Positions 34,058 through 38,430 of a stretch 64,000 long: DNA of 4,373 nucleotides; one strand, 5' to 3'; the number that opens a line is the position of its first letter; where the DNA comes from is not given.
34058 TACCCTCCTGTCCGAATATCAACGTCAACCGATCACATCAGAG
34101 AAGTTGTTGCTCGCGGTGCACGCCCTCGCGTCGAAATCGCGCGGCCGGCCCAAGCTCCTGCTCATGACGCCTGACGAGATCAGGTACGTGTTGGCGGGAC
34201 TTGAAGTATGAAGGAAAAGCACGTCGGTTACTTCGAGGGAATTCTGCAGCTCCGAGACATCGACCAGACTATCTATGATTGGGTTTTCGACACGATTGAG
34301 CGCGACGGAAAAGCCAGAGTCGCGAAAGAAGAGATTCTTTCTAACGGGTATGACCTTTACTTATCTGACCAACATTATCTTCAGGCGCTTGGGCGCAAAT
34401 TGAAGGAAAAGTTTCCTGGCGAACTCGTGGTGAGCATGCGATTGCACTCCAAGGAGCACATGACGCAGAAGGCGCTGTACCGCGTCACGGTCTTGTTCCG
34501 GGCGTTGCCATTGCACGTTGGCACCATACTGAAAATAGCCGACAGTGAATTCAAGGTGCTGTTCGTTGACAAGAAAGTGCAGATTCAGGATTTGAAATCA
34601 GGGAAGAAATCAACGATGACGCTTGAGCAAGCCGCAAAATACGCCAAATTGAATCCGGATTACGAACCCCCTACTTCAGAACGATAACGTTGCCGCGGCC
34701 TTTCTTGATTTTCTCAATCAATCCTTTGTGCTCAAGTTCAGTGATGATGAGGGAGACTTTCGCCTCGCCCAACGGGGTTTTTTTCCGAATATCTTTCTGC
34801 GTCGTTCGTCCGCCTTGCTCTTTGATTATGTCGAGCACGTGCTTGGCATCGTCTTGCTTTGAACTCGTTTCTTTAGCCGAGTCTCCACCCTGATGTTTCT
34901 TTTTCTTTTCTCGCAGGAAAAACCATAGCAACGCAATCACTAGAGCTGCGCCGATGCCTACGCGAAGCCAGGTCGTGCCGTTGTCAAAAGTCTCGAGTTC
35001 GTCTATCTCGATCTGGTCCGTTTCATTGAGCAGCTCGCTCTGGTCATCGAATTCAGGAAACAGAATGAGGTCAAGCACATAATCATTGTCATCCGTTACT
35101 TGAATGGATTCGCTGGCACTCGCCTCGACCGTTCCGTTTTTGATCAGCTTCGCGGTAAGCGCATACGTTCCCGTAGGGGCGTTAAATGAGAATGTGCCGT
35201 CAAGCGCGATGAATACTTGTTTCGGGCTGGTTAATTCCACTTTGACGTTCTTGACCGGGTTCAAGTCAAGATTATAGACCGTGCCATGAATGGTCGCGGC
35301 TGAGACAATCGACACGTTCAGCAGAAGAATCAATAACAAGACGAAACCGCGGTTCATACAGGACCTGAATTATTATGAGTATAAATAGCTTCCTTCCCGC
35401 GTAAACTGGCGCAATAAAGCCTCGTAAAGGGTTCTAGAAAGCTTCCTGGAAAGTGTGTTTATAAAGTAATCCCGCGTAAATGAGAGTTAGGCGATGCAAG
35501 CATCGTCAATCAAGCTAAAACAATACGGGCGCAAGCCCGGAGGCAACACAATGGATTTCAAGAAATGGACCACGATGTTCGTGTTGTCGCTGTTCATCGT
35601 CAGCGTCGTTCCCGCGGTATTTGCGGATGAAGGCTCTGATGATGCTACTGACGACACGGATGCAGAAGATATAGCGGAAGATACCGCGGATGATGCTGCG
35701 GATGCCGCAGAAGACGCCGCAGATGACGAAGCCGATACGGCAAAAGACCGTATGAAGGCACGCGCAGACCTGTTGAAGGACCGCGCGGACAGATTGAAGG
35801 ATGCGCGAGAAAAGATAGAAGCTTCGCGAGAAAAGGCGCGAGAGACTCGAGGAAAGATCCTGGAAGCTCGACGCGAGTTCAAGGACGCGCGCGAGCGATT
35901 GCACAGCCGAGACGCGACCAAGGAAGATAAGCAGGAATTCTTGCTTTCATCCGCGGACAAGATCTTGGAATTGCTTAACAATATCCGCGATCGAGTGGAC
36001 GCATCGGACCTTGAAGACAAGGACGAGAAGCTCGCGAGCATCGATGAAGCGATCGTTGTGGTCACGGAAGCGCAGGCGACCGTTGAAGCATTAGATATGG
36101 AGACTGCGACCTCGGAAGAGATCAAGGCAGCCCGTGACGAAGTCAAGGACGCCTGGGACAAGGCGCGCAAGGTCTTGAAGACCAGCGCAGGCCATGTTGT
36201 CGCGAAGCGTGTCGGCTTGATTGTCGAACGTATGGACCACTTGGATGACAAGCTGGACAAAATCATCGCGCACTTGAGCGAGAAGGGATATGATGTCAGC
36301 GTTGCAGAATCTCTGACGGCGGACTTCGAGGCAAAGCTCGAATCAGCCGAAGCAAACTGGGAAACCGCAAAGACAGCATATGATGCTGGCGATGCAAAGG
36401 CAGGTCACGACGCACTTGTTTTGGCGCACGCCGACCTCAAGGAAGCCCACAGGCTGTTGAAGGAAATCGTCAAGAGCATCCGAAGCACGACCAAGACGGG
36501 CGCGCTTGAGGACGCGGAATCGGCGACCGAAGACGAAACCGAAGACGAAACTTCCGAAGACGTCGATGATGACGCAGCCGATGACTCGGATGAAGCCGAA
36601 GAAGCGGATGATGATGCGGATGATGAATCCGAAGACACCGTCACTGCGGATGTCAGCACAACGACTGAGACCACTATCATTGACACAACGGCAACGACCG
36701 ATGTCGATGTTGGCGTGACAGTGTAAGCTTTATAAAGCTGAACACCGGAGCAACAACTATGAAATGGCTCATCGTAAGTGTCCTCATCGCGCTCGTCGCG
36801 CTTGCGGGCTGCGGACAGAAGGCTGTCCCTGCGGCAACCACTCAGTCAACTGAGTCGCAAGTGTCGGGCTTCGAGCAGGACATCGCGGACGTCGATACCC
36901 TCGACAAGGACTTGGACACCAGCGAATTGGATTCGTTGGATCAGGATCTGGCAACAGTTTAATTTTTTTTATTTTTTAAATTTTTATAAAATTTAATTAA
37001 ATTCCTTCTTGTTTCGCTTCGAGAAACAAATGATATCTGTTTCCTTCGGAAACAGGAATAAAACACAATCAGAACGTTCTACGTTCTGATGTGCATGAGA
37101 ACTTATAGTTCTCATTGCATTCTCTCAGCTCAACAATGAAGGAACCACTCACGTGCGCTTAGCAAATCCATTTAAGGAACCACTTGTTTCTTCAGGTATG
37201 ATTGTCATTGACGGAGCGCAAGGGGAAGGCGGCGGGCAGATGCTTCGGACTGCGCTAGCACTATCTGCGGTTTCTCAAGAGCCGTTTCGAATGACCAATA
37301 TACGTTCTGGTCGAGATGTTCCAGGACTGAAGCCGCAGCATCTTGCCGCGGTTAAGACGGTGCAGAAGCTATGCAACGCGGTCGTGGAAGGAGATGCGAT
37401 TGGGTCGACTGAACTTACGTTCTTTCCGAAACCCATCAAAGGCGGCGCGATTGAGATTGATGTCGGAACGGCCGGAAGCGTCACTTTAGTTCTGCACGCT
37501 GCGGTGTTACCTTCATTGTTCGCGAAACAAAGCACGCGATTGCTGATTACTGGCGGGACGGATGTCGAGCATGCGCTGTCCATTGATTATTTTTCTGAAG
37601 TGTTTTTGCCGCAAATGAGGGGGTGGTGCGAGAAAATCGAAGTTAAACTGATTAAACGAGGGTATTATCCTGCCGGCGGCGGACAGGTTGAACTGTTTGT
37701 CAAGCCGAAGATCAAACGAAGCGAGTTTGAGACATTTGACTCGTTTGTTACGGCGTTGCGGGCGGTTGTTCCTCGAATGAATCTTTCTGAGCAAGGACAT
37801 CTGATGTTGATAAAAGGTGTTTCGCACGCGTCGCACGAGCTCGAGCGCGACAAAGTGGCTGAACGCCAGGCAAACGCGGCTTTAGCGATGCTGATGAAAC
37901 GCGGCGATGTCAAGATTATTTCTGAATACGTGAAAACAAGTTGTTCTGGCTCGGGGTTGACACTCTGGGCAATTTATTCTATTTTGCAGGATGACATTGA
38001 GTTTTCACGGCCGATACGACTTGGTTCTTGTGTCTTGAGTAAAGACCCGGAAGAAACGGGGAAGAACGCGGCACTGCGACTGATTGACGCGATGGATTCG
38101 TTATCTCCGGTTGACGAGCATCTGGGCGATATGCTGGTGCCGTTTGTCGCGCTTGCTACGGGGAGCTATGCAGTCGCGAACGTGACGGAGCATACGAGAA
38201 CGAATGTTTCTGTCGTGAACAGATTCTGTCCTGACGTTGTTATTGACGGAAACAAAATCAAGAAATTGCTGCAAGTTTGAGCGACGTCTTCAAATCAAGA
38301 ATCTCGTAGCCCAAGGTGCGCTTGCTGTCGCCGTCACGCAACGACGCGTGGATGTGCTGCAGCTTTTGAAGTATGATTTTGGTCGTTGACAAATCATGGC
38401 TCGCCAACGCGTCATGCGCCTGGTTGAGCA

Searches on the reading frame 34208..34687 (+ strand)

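Call 56: search_protein_families(library=pfam, proteins=[window:34208-34687:+], max_evalue=0.001)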
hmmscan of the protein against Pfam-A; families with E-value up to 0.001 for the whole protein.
window:34208-34687:+ (159 aa): 1 family
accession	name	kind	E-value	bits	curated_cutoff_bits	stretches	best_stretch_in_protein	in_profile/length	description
PF04981.18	NMD3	-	3.9e-08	33.6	24.9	1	5-97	141-241/243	NMD3 family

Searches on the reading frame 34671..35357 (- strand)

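Call 57: search_protein_families(library=pfam, proteins=[window:34671-35357:-], max_evalue=0.001)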
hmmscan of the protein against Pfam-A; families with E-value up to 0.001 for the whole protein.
window:34671-35357:- (228 aa): 3 families
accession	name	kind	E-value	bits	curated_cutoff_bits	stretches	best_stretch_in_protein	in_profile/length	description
PF24034.1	DUF7343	-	2.9e-17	62.7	27.6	1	169-227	3-61/62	Domain of unknown function (DUF7343)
PF13620.12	CarboxypepD_reg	-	5.2e-07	30.4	32.3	1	22-97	1-79/82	Carboxypeptidase regulatory-like domain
PF01047.28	MarR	-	1.6e-05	25.1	24.6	1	173-218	7-51/59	MarR family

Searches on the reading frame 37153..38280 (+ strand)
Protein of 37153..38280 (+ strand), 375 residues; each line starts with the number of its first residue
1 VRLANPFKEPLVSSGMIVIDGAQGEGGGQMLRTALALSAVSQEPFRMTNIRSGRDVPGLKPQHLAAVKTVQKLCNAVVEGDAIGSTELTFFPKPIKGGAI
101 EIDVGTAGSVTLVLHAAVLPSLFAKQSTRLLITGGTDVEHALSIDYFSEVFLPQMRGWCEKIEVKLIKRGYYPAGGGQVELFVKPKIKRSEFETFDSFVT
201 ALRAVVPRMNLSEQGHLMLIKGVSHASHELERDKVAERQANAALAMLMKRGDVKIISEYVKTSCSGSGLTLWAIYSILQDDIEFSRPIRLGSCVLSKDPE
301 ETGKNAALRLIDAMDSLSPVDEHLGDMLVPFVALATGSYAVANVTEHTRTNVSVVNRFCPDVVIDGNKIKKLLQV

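Call 57: search_protein_families(library=pfam, proteins=[window:37153-38280:+], max_evalue=0.001)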
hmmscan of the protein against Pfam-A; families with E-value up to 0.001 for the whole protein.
window:37153-38280:+ (375 aa): 2 families
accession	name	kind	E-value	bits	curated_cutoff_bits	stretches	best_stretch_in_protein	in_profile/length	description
PF01137.26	RTC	-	2.2e-74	249.8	27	1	24-359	2-215/221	RNA 3'-terminal phosphate cyclase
PF05189.18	RTC_insert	-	2.9e-08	34.5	23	1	213-314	2-101/102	RNA 3'-terminal phosphate cyclase (RTC), insert domain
